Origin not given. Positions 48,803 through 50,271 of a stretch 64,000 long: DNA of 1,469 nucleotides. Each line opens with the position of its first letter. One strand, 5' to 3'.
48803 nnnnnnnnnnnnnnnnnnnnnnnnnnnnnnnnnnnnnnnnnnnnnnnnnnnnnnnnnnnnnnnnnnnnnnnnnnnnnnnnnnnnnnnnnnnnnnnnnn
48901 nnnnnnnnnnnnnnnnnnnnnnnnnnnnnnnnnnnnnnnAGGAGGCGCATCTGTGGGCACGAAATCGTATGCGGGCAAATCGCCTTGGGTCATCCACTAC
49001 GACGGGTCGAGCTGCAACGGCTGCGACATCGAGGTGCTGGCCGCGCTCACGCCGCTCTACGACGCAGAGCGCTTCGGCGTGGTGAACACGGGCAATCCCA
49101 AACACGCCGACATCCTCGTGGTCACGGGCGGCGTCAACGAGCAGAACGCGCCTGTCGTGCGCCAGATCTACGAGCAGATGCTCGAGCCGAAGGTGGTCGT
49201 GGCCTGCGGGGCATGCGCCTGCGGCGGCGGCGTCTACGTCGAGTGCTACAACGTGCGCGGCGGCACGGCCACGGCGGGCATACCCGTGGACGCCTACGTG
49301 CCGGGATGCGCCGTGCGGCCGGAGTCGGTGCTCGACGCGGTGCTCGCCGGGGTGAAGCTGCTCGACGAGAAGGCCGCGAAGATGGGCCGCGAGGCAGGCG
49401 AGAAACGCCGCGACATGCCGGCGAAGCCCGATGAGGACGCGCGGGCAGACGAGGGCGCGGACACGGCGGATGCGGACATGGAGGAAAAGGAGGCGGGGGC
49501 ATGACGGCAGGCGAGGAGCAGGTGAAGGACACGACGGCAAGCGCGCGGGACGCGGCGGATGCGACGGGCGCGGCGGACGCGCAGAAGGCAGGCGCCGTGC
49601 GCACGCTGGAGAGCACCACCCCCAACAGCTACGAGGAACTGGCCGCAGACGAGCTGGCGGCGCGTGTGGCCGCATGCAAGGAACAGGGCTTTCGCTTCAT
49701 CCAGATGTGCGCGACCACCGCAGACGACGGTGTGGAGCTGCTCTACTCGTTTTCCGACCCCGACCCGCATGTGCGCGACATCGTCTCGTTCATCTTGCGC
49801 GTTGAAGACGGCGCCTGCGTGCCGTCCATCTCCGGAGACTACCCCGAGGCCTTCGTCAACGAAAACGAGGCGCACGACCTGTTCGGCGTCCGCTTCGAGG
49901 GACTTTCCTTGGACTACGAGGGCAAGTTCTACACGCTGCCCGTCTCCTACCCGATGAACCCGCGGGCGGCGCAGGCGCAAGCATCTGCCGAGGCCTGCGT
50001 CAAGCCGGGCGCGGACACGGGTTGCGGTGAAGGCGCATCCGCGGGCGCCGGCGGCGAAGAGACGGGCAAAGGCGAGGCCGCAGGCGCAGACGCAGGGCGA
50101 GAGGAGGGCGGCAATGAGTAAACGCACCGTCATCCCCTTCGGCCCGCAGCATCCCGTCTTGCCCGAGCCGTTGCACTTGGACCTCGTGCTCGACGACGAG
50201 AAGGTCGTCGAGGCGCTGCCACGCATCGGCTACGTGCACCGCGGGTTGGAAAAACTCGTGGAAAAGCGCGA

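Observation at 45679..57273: Ech-type group 4 [NiFe]-hydrogenase operon contiguous with a methyl-branch C1-tetrahydrofolate gene set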

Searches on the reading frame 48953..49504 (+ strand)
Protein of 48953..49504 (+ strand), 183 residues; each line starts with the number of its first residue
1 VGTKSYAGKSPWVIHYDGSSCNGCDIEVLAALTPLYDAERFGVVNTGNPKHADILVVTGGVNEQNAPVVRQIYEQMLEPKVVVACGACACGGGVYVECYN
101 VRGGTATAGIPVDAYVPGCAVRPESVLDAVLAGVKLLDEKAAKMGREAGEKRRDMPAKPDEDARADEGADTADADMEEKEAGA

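Call 3: search_protein_families(library=pfam, proteins=[window:48953-49504:+])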
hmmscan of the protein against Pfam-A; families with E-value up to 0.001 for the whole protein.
window:48953-49504:+ (183 aa): 1 family
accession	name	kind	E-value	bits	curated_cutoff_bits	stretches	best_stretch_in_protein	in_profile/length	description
PF01058.29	Oxidored_q6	-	1e-27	96.8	27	1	21-132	1-127/128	NADH ubiquinone oxidoreductase, 20 Kd subunit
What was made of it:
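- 48953..49504 (+): echC: NuoB-like hydrogenase small subunit carrying the proximal [4Fe-4S] cluster. PF01058 1e-27 (call 3).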

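Call 4: search_protein_families(library=ncbifam, proteins=[window:48953-49504:+])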
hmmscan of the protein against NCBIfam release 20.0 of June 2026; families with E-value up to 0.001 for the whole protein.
window:48953-49504:+ (183 aa): 13 families
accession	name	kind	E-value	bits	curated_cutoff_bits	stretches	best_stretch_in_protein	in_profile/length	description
NF005012.1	PRK06411.1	subfamily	9.4e-37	126.1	116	1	9-135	34-156/166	NADH-quinone oxidoreductase subunit NuoB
TIGR01957.1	nuoB_fam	subfamily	1.1e-32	112.9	142.7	1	12-132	20-137/145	NADH-quinone oxidoreductase subunit B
NF011395.0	PRK14820.1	equivalog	1e-31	110.1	263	1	12-141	36-161/180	NADH-quinone oxidoreductase subunit B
NF011394.0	PRK14819.1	equivalog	3.3e-29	102.2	312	1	19-152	40-171/264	NADH-quinone oxidoreductase subunit B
NF009808.0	PRK13292.1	equivalog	6e-29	100.5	1156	1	11-147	27-155/791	NADH-quinone oxidoreductase subunit B/C/D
NF011390.0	PRK14815.1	equivalog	1.1e-28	99.8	281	1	20-143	43-163/183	NADH dehydrogenase subunit B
NF011392.0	PRK14817.1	equivalog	1.9e-28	99.4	271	1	22-141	46-164/182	NADH-quinone oxidoreductase subunit B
NF011389.0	PRK14814.1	equivalog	1.3e-27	96.8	285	1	21-147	42-163/186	NADH dehydrogenase subunit B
NF011391.0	PRK14816.1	equivalog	1.6e-25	89.8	283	1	12-131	55-171/196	NADH-quinone oxidoreductase subunit B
NF011388.0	PRK14813.1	equivalog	2.8e-25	89.3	294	1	20-148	36-164/189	NADH dehydrogenase subunit B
NF011393.0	PRK14818.1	equivalog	4.6e-25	88.1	255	1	21-134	40-152/173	NADH dehydrogenase subunit B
TIGR03294.1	FrhG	equivalog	7.5e-06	25.8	245.5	1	51-135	50-142/228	coenzyme F420 hydrogenase subunit gamma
NF045875.1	F420_non_VhuG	exception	2.3e-05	23.8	450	0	50-94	51-93/286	F420-non-reducing hydrogenase subunit VhuG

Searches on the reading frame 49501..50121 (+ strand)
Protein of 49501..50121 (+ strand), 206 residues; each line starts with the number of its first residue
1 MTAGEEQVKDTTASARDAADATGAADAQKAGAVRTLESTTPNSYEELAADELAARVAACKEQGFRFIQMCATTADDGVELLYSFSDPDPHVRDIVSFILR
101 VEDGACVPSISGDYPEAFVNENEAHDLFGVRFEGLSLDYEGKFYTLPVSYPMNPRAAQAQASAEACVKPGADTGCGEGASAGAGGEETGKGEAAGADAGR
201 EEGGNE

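Call 3: search_protein_families(library=pfam, proteins=[window:49501-50121:+])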
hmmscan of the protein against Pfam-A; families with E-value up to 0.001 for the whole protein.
window:49501-50121:+ (206 aa): 1 family
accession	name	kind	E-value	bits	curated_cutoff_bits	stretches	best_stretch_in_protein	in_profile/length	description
PF00329.25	Complex1_30kDa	-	3.5e-08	34.5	22.5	1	50-134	6-96/124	Respiratory-chain NADH dehydrogenase, 30 Kd subunit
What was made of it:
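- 49501..50121 (+): echD: NuoC-like subunit. PF00329 3.5e-08, 34.5 bits against a cut-off of 22.5 (call 3).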

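Call 4: search_protein_families(library=ncbifam, proteins=[window:49501-50121:+])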
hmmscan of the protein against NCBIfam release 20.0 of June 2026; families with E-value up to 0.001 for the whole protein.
window:49501-50121:+ (206 aa): 2 families
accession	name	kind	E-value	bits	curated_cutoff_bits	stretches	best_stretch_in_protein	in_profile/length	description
NF004738.0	PRK06074.2-5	equivalog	1.6e-05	24.6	198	1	50-134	37-125/174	NADH-quinone oxidoreductase subunit C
TIGR01961.1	NuoC_fam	subfamily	0.00028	21.4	122.45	1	77-134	40-96/122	NADH (or F420H2) dehydrogenase, subunit C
